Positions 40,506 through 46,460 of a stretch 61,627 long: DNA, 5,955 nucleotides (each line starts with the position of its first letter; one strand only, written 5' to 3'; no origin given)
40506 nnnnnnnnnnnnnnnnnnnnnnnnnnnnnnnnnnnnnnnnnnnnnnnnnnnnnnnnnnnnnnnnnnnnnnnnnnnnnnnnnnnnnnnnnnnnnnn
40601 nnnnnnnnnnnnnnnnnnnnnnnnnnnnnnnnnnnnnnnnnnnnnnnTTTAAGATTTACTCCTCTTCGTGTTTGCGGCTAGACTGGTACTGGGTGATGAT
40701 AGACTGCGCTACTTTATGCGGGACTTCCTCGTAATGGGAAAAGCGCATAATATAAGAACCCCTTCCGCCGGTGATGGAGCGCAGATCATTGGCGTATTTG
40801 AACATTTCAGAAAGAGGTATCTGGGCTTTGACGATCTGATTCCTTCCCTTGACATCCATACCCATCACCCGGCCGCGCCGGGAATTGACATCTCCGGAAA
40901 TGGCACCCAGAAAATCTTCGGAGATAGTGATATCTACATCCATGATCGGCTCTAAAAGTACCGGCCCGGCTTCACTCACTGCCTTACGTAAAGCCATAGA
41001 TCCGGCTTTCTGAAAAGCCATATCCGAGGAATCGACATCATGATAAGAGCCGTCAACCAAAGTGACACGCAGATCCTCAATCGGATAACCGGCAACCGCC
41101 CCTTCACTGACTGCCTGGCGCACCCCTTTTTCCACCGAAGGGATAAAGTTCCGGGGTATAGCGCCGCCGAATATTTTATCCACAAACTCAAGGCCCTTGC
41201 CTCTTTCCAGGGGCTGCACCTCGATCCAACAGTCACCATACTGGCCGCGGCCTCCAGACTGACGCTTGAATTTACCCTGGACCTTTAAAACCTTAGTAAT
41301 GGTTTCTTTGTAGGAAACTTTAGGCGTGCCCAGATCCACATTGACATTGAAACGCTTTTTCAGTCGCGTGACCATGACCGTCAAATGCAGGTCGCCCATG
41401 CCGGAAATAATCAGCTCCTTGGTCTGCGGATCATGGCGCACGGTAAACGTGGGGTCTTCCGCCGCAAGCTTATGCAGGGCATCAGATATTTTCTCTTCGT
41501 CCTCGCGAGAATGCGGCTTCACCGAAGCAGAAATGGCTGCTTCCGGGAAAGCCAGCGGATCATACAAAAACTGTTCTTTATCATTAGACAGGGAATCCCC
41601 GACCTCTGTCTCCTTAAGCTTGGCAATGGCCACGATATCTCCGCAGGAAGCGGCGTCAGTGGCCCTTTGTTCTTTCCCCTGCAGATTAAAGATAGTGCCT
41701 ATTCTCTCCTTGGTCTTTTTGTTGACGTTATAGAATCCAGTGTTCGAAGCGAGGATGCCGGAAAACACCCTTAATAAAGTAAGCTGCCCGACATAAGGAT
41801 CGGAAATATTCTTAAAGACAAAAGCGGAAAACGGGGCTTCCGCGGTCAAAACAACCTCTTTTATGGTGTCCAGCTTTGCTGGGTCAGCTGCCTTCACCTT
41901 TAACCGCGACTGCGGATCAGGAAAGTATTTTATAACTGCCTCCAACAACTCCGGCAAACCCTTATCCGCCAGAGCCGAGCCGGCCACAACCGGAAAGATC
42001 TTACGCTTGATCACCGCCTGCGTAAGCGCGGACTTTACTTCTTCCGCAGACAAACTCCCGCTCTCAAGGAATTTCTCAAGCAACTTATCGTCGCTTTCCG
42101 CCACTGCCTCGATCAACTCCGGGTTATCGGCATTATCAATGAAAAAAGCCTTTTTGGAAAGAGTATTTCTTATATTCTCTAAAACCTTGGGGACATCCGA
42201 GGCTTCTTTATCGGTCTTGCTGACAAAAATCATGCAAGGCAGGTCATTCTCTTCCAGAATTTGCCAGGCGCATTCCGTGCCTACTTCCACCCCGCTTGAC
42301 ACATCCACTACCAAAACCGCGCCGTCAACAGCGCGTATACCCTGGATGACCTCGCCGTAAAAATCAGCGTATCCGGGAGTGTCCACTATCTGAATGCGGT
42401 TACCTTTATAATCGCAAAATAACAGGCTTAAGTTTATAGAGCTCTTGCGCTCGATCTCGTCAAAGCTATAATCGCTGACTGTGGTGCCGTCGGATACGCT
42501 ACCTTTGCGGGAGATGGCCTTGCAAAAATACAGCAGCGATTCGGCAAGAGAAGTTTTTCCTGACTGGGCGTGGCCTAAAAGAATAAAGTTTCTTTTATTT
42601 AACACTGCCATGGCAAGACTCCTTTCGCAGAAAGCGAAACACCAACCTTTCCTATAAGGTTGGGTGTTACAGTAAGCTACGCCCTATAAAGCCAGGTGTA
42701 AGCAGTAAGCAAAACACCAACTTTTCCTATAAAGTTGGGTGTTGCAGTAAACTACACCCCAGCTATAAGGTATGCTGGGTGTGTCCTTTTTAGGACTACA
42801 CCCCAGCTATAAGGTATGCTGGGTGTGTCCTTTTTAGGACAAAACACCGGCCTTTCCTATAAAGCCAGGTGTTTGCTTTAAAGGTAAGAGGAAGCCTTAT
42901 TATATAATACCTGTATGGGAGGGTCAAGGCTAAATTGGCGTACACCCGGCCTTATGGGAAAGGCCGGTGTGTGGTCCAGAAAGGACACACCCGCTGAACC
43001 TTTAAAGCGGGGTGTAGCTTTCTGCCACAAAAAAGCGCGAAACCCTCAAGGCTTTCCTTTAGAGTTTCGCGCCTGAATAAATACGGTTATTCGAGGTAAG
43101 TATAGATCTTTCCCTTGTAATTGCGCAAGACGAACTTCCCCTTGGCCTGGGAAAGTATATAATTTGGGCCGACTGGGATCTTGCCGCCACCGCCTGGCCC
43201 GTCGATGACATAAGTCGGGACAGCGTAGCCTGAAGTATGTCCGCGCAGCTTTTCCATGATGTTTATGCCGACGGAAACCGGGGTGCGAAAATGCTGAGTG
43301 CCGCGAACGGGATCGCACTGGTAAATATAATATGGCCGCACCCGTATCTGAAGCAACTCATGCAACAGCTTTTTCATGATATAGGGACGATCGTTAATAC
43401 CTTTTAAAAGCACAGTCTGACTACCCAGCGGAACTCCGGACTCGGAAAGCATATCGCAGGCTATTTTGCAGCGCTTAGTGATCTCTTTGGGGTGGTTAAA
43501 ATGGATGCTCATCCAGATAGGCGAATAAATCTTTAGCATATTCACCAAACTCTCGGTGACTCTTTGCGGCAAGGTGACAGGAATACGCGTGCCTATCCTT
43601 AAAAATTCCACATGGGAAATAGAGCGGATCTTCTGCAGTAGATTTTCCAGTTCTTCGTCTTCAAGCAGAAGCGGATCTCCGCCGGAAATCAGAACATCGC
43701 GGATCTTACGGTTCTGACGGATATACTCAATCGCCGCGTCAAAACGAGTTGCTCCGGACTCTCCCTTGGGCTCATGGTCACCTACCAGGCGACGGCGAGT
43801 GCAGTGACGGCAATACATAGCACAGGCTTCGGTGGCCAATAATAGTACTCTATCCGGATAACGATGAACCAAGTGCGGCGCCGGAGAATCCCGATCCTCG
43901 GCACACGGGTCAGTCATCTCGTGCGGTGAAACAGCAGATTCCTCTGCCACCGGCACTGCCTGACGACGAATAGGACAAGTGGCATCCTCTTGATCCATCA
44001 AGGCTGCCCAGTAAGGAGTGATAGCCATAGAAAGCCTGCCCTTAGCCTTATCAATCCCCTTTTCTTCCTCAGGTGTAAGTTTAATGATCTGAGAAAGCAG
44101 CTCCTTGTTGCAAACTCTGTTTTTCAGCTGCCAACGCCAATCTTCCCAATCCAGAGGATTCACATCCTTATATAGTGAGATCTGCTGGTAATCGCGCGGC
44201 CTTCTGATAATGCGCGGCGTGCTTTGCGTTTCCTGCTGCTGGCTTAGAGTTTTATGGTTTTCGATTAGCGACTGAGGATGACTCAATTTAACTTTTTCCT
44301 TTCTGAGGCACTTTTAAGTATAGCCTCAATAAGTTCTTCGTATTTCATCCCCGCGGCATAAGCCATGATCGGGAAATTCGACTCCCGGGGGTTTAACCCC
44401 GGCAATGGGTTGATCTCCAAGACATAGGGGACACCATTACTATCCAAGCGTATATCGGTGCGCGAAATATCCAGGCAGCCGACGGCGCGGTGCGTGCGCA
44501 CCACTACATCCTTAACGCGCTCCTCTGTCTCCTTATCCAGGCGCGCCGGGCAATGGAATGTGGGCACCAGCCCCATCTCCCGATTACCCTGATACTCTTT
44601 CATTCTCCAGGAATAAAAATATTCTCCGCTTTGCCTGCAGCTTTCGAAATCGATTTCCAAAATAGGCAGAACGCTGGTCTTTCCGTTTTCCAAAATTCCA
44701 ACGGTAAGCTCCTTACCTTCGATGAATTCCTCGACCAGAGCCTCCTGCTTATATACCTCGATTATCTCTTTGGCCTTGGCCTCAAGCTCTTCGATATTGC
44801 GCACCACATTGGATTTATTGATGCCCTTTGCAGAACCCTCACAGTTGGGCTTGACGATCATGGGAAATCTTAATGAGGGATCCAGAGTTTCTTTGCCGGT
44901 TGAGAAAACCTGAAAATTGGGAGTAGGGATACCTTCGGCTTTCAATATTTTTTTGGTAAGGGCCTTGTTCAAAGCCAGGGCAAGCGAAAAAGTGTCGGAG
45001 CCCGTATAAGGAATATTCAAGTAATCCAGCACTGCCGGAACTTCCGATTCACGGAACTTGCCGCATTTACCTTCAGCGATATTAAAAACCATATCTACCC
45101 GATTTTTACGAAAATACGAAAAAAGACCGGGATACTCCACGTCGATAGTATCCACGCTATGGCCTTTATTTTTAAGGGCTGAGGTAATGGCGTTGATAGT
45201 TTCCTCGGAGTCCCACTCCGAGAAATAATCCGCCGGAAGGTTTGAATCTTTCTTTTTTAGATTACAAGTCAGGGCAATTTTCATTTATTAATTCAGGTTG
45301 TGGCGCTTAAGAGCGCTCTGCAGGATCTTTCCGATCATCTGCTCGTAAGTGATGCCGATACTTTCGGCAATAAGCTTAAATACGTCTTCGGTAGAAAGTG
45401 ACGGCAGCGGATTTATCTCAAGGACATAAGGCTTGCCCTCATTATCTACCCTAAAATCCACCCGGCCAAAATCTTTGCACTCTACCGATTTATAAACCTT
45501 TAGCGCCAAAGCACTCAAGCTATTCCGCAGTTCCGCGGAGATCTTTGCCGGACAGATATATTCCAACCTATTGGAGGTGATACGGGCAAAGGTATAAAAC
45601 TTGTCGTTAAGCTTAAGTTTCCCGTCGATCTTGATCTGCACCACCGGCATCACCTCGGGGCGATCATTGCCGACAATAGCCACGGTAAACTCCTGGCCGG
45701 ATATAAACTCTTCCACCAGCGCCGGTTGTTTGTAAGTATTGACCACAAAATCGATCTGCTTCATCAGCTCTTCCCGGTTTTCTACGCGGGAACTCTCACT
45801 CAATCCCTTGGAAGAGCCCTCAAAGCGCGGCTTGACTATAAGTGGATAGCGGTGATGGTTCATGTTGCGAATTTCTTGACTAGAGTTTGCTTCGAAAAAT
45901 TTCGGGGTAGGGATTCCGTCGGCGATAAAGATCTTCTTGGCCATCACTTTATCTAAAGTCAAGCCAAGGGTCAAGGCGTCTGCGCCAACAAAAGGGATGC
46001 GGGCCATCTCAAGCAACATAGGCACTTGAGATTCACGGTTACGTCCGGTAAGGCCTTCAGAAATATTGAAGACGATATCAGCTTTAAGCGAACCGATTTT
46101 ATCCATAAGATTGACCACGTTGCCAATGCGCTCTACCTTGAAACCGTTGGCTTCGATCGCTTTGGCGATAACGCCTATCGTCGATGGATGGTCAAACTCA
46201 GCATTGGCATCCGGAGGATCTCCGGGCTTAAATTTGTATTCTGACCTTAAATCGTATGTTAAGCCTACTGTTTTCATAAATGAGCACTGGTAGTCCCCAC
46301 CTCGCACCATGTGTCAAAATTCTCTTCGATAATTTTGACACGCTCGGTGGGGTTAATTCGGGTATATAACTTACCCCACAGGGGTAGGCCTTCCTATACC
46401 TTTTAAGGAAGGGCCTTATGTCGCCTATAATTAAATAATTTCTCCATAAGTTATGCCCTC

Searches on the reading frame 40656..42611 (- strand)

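Call 80: search_protein_families(library=pfam, proteins=[window:40656-42611:-], max_evalue=0.00001)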
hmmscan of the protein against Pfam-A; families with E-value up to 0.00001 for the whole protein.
window:40656-42611:- (651 aa): 6 families
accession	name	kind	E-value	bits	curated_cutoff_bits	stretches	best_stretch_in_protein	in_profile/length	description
PF03764.24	EFG_IV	-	1.8e-45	154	24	1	430-548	1-120/121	Elongation factor G, domain IV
PF00009.33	GTP_EFTU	-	5.9e-43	147.1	26.5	1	6-231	3-187/188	Elongation factor Tu GTP binding domain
PF14492.12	EFG_III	-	6.6e-29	100.2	27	1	355-428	1-74/75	Elongation Factor G, domain III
PF00679.30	EFG_C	-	3.2e-28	98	27.9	1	551-636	1-87/89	Elongation factor G C-terminus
PF22042.2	EF-G_D2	-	3.6e-14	53.1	27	1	260-342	1-82/84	Elongation factor G domain 2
PF03144.31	GTP_EFTU_D2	-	6.2e-10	39.8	30.3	1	275-341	1-72/73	Elongation factor Tu domain 2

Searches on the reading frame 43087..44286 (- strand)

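Call 80: search_protein_families(library=pfam, proteins=[window:43087-44286:-], max_evalue=0.00001)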
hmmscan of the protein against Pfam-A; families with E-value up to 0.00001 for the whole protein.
window:43087-44286:- (399 aa): 2 families
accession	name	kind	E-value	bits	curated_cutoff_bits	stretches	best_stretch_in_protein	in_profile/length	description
PF12544.13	LAM_C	-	7.5e-26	91.2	26.7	1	344-399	1-56/127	Lysine-2,3-aminomutase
PF04055.27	Radical_SAM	-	4.7e-10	40.3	29.5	1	152-300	4-157/166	Radical SAM superfamily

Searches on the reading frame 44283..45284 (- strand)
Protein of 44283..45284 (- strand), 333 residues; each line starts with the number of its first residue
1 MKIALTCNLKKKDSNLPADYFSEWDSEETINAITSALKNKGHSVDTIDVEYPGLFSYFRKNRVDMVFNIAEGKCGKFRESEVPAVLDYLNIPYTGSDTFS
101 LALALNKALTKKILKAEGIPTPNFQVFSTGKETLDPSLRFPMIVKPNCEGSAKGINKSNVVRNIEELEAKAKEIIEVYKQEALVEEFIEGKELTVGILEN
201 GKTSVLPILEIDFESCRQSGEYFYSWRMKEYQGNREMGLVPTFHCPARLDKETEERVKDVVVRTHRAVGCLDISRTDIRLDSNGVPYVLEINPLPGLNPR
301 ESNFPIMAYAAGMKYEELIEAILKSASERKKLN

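Call 80: search_protein_families(library=pfam, proteins=[window:44283-45284:-], max_evalue=0.00001)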
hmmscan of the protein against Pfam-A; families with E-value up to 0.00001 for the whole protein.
window:44283-45284:- (333 aa): 4 families
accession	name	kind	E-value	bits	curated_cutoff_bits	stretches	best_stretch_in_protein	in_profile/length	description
PF07478.18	Dala_Dala_lig_C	-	6.1e-38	130.8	24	1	113-323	1-203/204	D-ala D-ala ligase C-terminus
PF02655.19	ATP-grasp_3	-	1.2e-09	38.9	23.2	1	106-293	3-155/160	ATP-grasp domain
PF13535.11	ATP-grasp_4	-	6e-08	32.9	27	1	139-224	2-99/160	ATP-grasp domain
PF01071.24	GARS_A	-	3.8e-07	30.6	27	1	106-206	2-107/194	Phosphoribosylglycinamide synthetase, ATP-grasp (A) domain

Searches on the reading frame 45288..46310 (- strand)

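Call 80: search_protein_families(library=pfam, proteins=[window:45288-46310:-], max_evalue=0.00001)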
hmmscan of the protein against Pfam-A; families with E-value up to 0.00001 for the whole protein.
window:45288-46310:- (340 aa): 4 families
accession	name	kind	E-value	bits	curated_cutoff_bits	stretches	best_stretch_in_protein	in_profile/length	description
PF07478.18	Dala_Dala_lig_C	-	6.1e-40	137.3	24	1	132-331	6-204/204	D-ala D-ala ligase C-terminus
PF02655.19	ATP-grasp_3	-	4.6e-10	40.2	23.2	1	120-301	3-155/160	ATP-grasp domain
PF13535.11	ATP-grasp_4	-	2.9e-09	37.2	27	1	154-302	2-151/160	ATP-grasp domain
PF02786.22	CPSase_L_D2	-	3.6e-06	27.1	19.8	0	120-301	1-178/211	Carbamoyl-phosphate synthase L chain, ATP binding domain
